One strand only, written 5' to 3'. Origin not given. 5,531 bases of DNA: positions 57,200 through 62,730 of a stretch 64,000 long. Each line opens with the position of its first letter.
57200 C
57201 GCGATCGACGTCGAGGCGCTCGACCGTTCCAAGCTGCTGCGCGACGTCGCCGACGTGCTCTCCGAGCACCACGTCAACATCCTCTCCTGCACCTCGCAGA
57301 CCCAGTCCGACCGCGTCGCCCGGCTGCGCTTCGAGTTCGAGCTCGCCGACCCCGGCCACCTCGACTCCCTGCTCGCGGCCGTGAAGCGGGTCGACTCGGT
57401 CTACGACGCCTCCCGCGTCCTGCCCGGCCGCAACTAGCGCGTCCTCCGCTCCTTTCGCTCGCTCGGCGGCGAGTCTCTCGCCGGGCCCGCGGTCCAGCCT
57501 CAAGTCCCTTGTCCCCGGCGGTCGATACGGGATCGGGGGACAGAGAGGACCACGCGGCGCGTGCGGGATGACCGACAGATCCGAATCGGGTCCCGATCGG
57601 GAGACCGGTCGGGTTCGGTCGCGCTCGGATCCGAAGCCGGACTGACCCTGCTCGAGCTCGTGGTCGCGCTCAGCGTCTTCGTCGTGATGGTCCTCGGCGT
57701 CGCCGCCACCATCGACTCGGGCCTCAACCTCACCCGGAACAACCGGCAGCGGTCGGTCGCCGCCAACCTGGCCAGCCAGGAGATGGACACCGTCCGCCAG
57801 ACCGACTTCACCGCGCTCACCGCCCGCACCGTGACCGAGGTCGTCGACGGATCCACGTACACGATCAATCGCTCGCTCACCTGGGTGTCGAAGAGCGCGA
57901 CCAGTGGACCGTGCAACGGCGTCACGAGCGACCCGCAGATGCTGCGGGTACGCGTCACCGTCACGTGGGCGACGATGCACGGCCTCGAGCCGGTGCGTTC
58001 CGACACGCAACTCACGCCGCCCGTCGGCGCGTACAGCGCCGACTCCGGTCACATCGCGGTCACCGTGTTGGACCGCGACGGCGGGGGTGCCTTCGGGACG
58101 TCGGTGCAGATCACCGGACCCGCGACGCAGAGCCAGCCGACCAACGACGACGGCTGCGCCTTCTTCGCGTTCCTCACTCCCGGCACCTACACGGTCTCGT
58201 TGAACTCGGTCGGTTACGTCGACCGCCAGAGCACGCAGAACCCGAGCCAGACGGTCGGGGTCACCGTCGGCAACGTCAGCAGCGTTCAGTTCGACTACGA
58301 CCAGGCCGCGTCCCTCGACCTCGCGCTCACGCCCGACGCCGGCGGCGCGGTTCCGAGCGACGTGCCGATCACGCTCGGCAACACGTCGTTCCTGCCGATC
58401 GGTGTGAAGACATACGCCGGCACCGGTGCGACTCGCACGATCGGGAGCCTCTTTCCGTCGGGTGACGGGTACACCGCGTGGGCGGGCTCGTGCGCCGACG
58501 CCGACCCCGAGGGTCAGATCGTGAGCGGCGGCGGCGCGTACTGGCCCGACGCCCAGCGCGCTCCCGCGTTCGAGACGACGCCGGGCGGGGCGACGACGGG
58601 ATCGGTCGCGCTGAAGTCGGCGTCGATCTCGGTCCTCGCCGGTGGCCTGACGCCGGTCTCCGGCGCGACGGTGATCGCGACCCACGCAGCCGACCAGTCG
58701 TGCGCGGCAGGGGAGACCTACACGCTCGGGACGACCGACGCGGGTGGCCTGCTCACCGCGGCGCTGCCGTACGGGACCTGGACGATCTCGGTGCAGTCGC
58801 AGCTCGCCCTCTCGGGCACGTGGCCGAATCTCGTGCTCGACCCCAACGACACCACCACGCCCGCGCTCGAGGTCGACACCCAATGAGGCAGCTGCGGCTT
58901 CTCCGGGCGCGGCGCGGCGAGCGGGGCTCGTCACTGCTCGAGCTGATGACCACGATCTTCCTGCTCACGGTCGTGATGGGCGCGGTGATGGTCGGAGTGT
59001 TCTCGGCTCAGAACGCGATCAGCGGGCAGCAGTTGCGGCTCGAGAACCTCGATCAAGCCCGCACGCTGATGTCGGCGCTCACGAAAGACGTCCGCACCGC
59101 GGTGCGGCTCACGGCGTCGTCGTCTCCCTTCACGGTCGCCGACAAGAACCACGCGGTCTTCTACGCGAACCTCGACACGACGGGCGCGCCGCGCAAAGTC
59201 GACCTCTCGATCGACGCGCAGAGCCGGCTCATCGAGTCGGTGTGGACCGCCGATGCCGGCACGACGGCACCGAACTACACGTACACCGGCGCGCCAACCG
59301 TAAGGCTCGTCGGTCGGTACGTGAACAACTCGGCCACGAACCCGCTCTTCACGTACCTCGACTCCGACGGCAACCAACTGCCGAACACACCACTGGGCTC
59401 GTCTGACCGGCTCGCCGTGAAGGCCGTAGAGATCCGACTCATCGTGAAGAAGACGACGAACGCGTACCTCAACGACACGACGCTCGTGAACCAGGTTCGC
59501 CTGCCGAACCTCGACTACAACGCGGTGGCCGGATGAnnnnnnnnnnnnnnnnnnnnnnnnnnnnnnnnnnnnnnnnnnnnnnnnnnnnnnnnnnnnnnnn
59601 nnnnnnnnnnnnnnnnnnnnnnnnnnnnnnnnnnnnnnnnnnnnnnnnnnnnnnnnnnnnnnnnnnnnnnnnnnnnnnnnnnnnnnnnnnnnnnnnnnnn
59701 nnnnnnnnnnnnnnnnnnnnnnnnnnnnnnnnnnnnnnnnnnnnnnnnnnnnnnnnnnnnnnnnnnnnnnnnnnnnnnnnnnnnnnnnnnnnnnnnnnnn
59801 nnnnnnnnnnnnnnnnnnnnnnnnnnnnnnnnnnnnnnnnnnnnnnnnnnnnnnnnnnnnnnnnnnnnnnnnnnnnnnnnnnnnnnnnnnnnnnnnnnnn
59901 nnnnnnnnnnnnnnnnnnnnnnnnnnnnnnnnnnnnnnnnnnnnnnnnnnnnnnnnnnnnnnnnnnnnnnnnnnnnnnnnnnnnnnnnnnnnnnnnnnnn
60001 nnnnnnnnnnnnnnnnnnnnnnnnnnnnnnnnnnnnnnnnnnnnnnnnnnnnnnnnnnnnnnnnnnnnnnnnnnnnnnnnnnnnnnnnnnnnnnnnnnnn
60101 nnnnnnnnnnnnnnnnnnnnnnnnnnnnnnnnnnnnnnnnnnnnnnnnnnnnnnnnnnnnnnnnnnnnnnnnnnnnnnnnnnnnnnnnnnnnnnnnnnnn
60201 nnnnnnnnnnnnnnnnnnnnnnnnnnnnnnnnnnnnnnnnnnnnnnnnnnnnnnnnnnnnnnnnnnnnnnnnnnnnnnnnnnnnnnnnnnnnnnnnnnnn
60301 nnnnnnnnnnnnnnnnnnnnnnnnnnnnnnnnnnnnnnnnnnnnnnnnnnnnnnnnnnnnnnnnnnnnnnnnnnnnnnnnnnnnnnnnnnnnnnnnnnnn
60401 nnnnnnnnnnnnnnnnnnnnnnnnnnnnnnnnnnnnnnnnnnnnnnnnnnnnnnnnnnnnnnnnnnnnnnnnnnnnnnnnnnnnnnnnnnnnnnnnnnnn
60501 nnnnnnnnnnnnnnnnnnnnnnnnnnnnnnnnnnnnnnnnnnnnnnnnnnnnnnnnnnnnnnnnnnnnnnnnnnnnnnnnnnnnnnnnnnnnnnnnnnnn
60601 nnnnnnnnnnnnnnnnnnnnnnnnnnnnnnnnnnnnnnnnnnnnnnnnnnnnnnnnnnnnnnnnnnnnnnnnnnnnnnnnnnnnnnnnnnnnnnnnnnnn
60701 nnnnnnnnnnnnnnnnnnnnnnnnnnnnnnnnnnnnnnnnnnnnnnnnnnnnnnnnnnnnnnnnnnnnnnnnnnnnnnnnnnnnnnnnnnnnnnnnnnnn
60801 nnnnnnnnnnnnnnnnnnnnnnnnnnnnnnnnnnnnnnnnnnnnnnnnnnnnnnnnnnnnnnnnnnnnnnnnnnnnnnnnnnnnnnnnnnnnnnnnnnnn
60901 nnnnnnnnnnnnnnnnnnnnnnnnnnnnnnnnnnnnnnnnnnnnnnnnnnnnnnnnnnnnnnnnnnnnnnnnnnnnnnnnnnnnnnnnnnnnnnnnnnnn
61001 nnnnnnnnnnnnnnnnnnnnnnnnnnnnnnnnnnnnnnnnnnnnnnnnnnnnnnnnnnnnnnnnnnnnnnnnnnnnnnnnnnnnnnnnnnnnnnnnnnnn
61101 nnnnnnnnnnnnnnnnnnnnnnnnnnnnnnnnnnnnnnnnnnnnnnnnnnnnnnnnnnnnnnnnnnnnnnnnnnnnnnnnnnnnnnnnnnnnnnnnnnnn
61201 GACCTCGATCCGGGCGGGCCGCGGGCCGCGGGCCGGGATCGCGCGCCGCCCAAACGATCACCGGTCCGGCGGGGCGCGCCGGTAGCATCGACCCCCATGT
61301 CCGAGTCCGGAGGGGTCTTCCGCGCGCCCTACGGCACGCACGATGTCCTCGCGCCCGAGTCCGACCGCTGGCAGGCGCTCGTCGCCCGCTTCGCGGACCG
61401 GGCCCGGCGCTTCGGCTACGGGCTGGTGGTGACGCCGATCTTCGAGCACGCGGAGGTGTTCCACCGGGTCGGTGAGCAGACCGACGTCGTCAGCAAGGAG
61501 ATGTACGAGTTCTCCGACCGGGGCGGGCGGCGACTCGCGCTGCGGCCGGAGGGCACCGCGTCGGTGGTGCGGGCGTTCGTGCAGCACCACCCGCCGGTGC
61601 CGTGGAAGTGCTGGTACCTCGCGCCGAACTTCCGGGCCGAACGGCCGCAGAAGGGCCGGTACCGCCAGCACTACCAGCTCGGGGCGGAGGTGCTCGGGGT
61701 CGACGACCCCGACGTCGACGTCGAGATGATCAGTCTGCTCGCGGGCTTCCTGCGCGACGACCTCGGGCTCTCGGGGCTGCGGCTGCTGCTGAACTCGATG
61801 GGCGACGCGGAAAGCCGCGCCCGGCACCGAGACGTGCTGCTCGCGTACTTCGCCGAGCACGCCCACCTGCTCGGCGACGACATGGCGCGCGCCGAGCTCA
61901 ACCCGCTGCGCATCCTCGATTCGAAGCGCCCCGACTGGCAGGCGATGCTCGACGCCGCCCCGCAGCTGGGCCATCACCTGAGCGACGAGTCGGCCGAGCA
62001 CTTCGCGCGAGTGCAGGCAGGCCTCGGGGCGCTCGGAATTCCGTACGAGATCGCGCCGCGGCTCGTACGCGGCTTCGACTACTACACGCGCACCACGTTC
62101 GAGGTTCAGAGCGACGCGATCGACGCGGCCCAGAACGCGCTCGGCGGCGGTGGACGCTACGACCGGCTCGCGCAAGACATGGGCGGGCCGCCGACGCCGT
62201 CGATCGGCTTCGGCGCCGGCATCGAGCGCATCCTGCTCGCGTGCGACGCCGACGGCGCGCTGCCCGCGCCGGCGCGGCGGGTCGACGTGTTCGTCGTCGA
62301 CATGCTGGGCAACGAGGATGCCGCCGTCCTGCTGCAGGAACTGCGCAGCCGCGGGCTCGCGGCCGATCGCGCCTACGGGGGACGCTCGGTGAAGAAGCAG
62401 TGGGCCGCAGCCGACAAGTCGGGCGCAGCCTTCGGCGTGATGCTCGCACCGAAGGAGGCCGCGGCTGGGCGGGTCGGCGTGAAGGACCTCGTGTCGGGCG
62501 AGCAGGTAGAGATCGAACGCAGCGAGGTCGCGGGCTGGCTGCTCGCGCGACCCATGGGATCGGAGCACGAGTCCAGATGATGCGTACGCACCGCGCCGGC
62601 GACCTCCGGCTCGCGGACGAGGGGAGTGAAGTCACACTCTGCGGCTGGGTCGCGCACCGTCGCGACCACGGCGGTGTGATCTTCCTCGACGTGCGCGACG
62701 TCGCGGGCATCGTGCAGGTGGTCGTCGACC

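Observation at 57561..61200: Orphan three-gene pseudopilin (minor-pilin-like) operon between rel and hisS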

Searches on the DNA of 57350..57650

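Call 83: search_rna_families(source=window, start=57350, end=57650, threshold=evalue, max_evalue=1)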
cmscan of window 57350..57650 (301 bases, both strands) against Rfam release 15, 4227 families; matches with E-value up to 1: 2.
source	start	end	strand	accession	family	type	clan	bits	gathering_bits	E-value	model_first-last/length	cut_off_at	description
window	57482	57552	+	RF03301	mir-3154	Gene; miRNA;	-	18.7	64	0.46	1-86/86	no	mir-3154 microRNA precursor family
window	57432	57531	+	RF02169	PVT1_6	Gene; lncRNA;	-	17.6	45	0.53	1-113/113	no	Pvt1 oncogene conserved region 6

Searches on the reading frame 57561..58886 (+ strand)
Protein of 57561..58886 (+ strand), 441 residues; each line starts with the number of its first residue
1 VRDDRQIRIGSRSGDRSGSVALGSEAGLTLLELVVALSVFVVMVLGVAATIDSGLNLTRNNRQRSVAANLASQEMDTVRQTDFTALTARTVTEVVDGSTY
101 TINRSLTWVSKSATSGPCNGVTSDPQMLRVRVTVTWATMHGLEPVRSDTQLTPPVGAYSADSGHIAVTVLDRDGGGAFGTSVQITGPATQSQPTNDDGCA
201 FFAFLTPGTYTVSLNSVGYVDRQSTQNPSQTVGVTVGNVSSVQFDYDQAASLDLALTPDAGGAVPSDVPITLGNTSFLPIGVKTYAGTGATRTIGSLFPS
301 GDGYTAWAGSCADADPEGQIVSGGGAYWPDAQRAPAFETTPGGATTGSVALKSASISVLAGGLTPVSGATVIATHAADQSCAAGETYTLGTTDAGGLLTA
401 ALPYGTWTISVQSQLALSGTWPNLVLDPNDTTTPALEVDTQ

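Call 5: search_protein_families(library=pfam, proteins=[window:57561-58886:+], max_evalue=1)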
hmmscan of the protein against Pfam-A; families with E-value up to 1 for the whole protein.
window:57561-58886:+ (441 aa): 7 families
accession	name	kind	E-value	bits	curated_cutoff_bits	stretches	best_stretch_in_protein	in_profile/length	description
PF13620.12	CarboxypepD_reg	-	4.4e-09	37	32.3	2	165-244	2-79/82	Carboxypeptidase regulatory-like domain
PF14524.12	Wzt_C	-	0.002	18.5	30.4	1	163-215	49-104/143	Wzt C-terminal domain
PF02470.25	MlaD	-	0.0025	18.5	25.1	1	233-278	25-71/81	MlaD protein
PF10670.15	DUF4198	-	0.0094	16.5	34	0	364-412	158-206/209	Domain of unknown function (DUF4198)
PF07963.17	N_methyl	-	0.011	15.8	21.2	1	25-47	4-26/27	Prokaryotic N-terminal methylation motif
PF17802.7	SpaA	-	0.036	14.7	23.1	0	189-212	33-56/91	Prealbumin-like fold domain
PF13715.12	CarbopepD_reg_2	-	0.1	13.1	32.2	1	169-230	5-66/88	CarboxypepD_reg-like domain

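Call 6: search_protein_families(library=ncbifam, proteins=[window:57561-58886:+], max_evalue=1)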
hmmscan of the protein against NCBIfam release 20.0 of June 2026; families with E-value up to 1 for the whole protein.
window:57561-58886:+ (441 aa): 8 families
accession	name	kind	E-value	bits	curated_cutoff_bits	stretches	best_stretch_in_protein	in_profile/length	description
TIGR02523.1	type_IV_pilV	equivalog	4e-06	27.4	52.2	1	26-91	2-67/139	type IV pilus modification protein PilV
TIGR01707.1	gspI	equivalog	0.00011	22.6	44.35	1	27-135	1-97/101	type II secretion system minor pseudopilin GspI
NF041013.1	T4P_ComGE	equivalog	0.0016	18.5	49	1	27-79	5-57/83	competence type IV pilus minor pilin ComGE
TIGR03786.1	strep_pil_rpt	domain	0.042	14.1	31.85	0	119-142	24-47/70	streptococcal pilin isopeptide linkage domain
TIGR01711.1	gspJ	equivalog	0.046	13.5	64.85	1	26-93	1-67/192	type II secretion system minor pseudopilin GspJ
TIGR02532.1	IV_pilin_GFxxxE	domain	0.078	12.9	16.3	1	26-47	2-23/24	prepilin-type N-terminal cleavage/methylation domain-containing protein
NF007848.0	PRK10557.1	equivalog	0.14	11.5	120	1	24-53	9-38/192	prepilin peptidase-dependent protein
NF041002.1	pilin_ComGF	equivalog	0.25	11.6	80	1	26-60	2-36/139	competence type IV pilus minor pilin ComGF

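Call 23: search_solved_structures(query=window:57561-58886:+, max_evalue=10)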
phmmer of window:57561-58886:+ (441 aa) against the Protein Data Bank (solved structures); distinct sequences matched with E-value up to 10: 1.
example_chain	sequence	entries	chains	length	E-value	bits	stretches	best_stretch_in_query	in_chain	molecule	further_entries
6hj7_A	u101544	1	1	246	0.64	12.1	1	303-393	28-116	Death domain-containing membrane protein NRADD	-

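Call 68: search_protein_families(library=pfam, alignment_id=A3, max_evalue=0.01)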
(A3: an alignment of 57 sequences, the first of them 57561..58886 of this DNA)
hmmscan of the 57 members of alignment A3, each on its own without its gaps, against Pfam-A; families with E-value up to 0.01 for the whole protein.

A. member 1, window:57561-58886:+ (441 aa): 4 families
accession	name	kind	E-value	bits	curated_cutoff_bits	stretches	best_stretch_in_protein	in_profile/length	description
PF13620.12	CarboxypepD_reg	-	4.4e-09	37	32.3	2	165-244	2-79/82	Carboxypeptidase regulatory-like domain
PF14524.12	Wzt_C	-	0.002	18.5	30.4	1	163-215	49-104/143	Wzt C-terminal domain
PF02470.25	MlaD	-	0.0025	18.5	25.1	1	233-278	25-71/81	MlaD protein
PF10670.15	DUF4198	-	0.0094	16.5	34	0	364-412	158-206/209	Domain of unknown function (DUF4198)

B. families by the number of members that match (of 57 scanned): 13 families
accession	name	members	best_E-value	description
PF07963.17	N_methyl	55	4.5e-08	Prokaryotic N-terminal methylation motif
PF13620.12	CarboxypepD_reg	54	7.4e-14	Carboxypeptidase regulatory-like domain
PF17789.7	MG4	14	1.7e-05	Macroglobulin domain MG4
PF17210.9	SdrD_B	10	7.7e-06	SdrD B-like domain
PF17802.7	SpaA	10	2e-05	Prealbumin-like fold domain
PF24025.1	Ig_DR_A0283-like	9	0.00017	DR_A0283-like, Ig-like domain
PF13715.12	CarbopepD_reg_2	8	6.4e-06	CarboxypepD_reg-like domain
PF02470.25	MlaD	6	0.0016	MlaD protein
PF10670.15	DUF4198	5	5.6e-07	Domain of unknown function (DUF4198)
PF02369.22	Big_1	3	0.00016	Bacterial Ig-like domain (group 1)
PF24107.1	DUF7382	2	0.00012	Domain of unknown function (DUF7382)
PF23374.1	Fn3_arc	1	0.00026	Archaeal fibronectin-III type-like domain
PF14524.12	Wzt_C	1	0.002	Wzt C-terminal domain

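Call 69: search_solved_structures(query=A3, max_evalue=10)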
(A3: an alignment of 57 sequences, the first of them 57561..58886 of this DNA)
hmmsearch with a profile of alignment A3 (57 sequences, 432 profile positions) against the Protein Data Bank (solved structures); distinct sequences matched with E-value up to 10: 7.
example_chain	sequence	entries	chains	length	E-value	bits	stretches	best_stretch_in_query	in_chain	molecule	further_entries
6fwv_A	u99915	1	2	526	3.4e-05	26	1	165-228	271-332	Collagen Adhesion protein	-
4wi0_B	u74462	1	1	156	0.026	16.5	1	161-216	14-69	Cellulosomal scaffoldin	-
9lab_B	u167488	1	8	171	0.026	16.5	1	12-36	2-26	MSHA major pilin subunit MshA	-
7tgg_A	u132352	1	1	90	0.049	15.6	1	6-34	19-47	Geopilin domain 1 protein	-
9egp_A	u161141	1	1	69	0.05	15.6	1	10-34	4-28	Geopilin domain 1 protein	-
4u3s_B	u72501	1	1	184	0.052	15.5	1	161-216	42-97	Cellulosomal scaffoldin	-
2nsm_A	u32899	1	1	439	1.4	10.8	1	157-212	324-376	Carboxypeptidase N catalytic chain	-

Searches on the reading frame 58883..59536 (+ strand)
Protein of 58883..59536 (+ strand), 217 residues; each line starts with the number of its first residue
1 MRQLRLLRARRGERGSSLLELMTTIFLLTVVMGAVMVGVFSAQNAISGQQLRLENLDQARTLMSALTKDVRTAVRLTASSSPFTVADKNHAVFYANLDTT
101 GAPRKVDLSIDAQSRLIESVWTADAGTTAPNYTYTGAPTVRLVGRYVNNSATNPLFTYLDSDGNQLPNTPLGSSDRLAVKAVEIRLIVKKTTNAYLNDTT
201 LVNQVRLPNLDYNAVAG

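Call 5: search_protein_families(library=pfam, proteins=[window:58883-59536:+], max_evalue=1)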
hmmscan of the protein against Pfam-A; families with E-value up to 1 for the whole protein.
window:58883-59536:+ (217 aa): 2 families
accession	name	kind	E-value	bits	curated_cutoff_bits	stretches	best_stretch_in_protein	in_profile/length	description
PF07963.17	N_methyl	-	0.00058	19.8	21.2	1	10-36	1-27/27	Prokaryotic N-terminal methylation motif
PF21765.4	CUB_A2MG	-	0.14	13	27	0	144-163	31-50/62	A2MG, CUB domain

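Call 6: search_protein_families(library=ncbifam, proteins=[window:58883-59536:+], max_evalue=1)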
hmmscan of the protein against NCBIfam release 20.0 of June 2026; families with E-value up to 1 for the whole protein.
window:58883-59536:+ (217 aa): 1 family
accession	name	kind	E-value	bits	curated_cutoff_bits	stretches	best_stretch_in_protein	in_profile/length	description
TIGR01708.2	typeII_sec_gspH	equivalog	0.053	13.5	80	1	13-57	1-48/169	type II secretion system minor pseudopilin GspH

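Call 24: search_solved_structures(query=window:58883-59536:+, max_evalue=10)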
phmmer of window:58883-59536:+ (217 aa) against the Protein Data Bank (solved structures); distinct sequences matched with E-value up to 10: 0.

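Call 55: search_protein_families(library=pfam, alignment_id=A2, max_evalue=0.01)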
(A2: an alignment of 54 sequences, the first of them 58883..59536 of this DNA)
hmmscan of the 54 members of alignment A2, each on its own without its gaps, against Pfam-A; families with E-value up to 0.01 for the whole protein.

A. member 1, window:58883-59536:+ (217 aa): 1 family
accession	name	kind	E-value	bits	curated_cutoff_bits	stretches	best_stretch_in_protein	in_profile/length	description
PF07963.17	N_methyl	-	0.00058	19.8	21.2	1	10-36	1-27/27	Prokaryotic N-terminal methylation motif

B. families by the number of members that match (of 54 scanned): 4 families
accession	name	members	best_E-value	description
PF07963.17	N_methyl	42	4.9e-08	Prokaryotic N-terminal methylation motif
PF11383.14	DUF3187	1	0.0046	Protein of unknown function (DUF3187)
PF07511.17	DUF1525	1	0.0049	Protein of unknown function (DUF1525)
PF22005.2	WWE_1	1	0.0054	Parp14 WWE domain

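Call 64: predict_structure(protein=window:58883-59536:+)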
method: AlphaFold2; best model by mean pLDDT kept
length: 217 residues; sequences in the alignment: 1
mean_pLDDT: 44.2   pTM: 0.22
mean pLDDT of the five models: 44.2, 42.2, 42.0, 39.7, 37.2
residues with pLDDT >= 90: 8; 70-90: 21; 50-70: 25; < 50: 163
segments of 3 or more residues with pLDDT < 50: 59-217
pLDDT, mean of each block of 10 residues (from residue 1): 55 67 89 87 71 59 39 30 34 39 39 37 35 35 37 30 33 32 32 31 32 27
secondary structure, 60 per line:
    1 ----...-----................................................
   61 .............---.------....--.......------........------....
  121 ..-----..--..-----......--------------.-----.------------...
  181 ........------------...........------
elements in order: H13-73 E84-87 E90-96 E103-110 E117-122 E139-144 E178-188 E201-211

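Call 65: search_solved_structures(query=A2, max_evalue=10)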
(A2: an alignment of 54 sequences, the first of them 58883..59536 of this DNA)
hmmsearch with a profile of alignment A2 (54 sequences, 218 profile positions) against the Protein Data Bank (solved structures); distinct sequences matched with E-value up to 10: 9.
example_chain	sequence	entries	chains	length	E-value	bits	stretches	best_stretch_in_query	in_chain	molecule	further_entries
9egp_A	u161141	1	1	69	0.001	21.6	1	9-50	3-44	Geopilin domain 1 protein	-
7tgg_A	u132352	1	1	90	0.0012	21.4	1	7-60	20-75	Geopilin domain 1 protein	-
9lab_B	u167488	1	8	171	0.0046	19.5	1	12-47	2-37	MSHA major pilin subunit MshA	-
8pfb_G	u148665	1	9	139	0.0063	19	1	17-51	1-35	Type IV pilin PilE1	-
9laa_A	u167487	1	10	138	0.019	17.5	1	9-40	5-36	Type IV pilin protein PilA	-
3v10_A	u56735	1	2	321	0.22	14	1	128-181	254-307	Rhusiopathiae surface protein B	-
8tj2_C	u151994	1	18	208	0.29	13.6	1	17-54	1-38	Type IV major pilin protein PilA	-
2m7g_A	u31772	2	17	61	0.74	12.3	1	17-60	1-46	Geopilin domain 1 protein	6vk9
5cfv_A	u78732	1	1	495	0.9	12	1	77-150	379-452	Maltose-binding periplasmic protein,Maltose-binding periplasmic protein,PilA fusion protei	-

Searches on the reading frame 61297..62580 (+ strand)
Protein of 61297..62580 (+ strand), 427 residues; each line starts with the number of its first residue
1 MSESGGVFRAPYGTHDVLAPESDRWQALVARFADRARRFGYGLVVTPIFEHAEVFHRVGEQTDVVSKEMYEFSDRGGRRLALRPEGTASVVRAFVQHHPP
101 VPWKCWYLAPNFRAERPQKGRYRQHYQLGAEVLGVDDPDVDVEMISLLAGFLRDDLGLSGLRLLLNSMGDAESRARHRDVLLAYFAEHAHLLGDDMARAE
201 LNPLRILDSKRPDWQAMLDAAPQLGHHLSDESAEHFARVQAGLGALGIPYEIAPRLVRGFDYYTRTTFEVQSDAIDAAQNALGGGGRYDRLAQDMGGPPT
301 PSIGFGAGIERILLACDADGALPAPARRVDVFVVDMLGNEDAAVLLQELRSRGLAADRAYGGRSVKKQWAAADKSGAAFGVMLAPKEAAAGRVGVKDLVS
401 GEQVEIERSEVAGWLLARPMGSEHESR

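Call 40: find_encoding_contigs(protein=window:61297-62580:+, flank=10000, max_places=3)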
Protein window:61297-62580:+ (427 aa): no gene with exactly this product is on record in the collection.
